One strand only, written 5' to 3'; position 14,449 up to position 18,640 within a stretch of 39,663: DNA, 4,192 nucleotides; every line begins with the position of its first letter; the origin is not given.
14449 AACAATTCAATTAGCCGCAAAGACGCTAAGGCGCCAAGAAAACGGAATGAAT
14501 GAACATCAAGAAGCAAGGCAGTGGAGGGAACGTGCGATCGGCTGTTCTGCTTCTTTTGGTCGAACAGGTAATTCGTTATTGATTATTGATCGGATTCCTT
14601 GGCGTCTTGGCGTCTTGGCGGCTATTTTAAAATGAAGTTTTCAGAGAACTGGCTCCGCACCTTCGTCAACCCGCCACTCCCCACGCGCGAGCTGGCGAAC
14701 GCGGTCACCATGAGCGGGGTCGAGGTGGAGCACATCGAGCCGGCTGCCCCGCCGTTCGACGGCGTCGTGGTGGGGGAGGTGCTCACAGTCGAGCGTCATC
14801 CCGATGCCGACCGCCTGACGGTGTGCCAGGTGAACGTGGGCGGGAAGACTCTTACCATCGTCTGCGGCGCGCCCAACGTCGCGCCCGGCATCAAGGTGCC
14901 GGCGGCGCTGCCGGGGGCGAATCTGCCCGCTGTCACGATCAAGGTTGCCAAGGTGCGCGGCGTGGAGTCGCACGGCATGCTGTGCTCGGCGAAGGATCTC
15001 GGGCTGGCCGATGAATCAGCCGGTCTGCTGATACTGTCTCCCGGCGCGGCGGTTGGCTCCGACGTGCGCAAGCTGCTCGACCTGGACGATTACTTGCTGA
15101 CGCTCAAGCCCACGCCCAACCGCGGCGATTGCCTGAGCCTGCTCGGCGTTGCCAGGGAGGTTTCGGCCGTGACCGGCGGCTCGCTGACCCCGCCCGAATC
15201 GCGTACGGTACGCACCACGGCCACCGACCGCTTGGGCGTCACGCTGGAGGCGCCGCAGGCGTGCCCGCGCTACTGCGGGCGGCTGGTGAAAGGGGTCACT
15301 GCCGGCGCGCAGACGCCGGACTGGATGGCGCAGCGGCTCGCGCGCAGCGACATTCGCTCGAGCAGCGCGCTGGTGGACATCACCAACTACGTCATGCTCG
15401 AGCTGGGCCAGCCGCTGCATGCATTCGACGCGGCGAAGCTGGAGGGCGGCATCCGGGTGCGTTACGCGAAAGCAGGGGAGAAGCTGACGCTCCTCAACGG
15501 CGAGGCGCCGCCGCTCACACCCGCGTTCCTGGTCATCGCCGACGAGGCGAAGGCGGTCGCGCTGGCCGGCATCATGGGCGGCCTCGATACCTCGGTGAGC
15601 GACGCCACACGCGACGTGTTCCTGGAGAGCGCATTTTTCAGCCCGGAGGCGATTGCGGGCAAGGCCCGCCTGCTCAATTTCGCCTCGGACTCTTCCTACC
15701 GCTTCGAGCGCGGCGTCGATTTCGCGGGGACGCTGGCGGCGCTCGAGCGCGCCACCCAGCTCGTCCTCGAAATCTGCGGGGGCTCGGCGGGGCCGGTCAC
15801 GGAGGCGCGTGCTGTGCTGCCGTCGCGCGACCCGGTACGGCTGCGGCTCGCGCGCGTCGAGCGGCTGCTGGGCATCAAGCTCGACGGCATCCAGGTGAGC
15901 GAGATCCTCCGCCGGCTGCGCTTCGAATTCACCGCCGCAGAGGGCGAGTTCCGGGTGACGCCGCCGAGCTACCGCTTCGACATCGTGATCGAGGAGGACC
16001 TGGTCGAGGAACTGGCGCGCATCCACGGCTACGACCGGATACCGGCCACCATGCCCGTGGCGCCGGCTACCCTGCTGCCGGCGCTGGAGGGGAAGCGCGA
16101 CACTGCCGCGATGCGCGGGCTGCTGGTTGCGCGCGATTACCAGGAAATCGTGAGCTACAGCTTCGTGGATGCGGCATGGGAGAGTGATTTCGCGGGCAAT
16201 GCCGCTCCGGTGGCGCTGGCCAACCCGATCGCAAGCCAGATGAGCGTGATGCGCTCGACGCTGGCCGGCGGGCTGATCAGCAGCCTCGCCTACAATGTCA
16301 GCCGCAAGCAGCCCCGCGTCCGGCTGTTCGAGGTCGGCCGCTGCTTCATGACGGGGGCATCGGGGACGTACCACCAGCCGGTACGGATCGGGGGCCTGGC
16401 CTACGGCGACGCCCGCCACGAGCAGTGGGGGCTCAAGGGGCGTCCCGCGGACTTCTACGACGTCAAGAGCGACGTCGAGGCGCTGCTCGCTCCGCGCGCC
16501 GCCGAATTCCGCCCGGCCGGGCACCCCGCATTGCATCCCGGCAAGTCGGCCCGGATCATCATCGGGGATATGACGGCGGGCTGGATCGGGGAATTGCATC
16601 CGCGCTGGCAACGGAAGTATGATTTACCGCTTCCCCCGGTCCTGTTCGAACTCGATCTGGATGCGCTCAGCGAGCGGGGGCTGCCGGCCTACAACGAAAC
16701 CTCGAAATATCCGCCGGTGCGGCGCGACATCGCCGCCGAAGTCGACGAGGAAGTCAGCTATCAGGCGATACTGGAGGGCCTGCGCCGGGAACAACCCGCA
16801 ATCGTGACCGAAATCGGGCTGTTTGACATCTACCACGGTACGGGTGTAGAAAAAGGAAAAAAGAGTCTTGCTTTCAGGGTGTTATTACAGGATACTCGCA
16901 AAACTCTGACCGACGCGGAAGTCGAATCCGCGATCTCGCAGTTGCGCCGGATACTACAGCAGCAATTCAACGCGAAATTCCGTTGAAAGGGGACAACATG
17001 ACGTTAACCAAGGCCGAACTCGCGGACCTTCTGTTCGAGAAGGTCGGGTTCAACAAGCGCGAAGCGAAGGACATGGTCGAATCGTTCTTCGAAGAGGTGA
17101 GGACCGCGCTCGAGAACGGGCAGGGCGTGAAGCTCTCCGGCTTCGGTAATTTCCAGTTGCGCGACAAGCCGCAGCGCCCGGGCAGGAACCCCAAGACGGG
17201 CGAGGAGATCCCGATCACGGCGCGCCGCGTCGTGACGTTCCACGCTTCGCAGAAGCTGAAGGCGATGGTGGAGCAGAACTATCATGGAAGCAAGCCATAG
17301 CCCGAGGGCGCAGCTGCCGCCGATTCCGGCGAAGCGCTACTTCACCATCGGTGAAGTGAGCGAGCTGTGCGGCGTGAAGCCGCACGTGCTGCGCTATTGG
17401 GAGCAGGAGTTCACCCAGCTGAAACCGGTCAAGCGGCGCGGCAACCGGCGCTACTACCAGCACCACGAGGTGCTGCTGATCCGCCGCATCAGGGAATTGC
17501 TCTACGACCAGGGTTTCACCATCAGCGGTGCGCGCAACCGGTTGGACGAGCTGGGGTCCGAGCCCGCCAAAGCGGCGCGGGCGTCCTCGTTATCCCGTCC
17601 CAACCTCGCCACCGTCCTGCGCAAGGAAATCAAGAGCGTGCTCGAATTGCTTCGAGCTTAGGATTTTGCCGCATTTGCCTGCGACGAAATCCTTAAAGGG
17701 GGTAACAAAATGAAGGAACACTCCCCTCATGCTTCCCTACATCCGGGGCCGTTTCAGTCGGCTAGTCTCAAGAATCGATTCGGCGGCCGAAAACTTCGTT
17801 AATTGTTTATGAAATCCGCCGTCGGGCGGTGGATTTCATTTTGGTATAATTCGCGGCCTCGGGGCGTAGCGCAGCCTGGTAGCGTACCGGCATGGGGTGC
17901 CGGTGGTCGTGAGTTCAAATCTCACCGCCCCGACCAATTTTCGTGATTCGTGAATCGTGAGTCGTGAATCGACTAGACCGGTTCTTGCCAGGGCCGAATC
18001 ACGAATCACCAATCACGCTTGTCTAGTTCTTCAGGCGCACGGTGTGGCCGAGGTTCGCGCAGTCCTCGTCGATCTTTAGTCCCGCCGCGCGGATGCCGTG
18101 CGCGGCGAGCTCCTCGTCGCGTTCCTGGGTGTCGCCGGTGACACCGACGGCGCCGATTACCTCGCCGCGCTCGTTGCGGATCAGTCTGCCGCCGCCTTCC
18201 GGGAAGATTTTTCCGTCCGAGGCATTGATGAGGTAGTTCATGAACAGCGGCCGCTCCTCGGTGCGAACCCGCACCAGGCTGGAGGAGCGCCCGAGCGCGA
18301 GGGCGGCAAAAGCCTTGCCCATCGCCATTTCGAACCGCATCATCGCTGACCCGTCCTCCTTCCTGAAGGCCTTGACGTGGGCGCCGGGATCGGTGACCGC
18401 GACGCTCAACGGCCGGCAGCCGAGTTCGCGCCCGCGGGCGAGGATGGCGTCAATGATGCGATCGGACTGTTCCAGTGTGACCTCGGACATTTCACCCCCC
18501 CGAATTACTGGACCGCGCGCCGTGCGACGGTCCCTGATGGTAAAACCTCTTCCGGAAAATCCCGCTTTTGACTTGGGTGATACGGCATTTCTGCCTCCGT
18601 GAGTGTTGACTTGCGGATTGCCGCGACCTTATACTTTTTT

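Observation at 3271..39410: Heptad-periodic inverted-repeat elements occupy most intergenic spacers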

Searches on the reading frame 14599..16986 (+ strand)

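Call 12: search_protein_families(library=pfam, proteins=[window:14599-16986:+])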
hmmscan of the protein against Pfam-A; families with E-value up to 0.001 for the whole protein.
window:14599-16986:+ (795 aa): 5 families
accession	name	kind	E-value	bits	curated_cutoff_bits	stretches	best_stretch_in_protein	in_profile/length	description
PF03483.22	B3_4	-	4.6e-70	235.2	29.3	1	221-394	1-174/174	B3/4 domain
PF17759.6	tRNA_synthFbeta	-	4.2e-60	203.3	22.4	1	481-687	1-214/214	Phenylalanyl tRNA synthetase beta chain CLM domain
PF03147.19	FDX-ACB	-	4.3e-27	94.8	31.1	1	702-795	1-94/94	Ferredoxin-fold anticodon binding domain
PF01588.26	tRNA_bind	-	2.8e-22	79.1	27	1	56-154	1-95/96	Putative tRNA binding domain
PF03484.21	B5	-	3.1e-22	79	28.6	1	413-478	1-67/67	tRNA synthetase B5 domain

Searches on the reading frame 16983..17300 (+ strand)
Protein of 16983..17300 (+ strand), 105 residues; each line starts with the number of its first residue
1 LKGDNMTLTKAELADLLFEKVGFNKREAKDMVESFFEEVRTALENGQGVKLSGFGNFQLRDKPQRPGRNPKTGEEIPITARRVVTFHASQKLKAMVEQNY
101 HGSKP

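Call 64: search_protein_families(library=pfam, proteins=[window:16983-17300:+], max_evalue=0.01)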
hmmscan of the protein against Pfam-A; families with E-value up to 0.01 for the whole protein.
window:16983-17300:+ (105 aa): 3 families
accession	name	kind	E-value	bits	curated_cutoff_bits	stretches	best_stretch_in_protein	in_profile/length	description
PF00216.26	Bac_DNA_binding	-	3.2e-29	101.4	22.4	1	8-96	1-89/90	Bacterial DNA-binding protein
PF18291.6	HU-HIG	-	8.5e-06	26.3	26.2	1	6-98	30-120/125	HU domain fused to wHTH, Ig, or Glycine-rich motif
PF18175.6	HU-CCDC81_bac_2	-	0.00019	21.7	35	1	13-60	3-50/70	CCDC81-like prokaryotic HU domain 2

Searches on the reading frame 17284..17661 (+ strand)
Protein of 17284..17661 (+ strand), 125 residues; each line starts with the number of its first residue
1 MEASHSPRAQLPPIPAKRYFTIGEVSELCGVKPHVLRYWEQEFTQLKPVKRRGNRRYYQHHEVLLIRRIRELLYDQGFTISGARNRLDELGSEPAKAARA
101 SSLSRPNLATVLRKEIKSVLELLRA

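Call 12: search_protein_families(library=pfam, proteins=[window:17284-17661:+])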
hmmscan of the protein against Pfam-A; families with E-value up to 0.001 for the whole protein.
window:17284-17661:+ (125 aa): 2 families
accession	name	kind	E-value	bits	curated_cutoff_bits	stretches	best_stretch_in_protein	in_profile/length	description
PF13411.12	MerR_1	-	2.1e-21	76.2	21.6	1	20-89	1-68/69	MerR HTH family regulatory protein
PF00376.29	MerR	-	1.4e-12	47.6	28.2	1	21-58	1-38/38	MerR family regulatory protein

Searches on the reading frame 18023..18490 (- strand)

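Call 12: search_protein_families(library=pfam, proteins=[window:18023-18490:-])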
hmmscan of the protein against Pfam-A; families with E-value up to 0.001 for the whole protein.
window:18023-18490:- (155 aa): 1 family
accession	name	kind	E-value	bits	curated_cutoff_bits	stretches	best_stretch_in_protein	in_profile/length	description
PF03928.20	HbpS-like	-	9.5e-26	90.8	25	1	5-133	2-127/128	Haem degrading protein HbpS-like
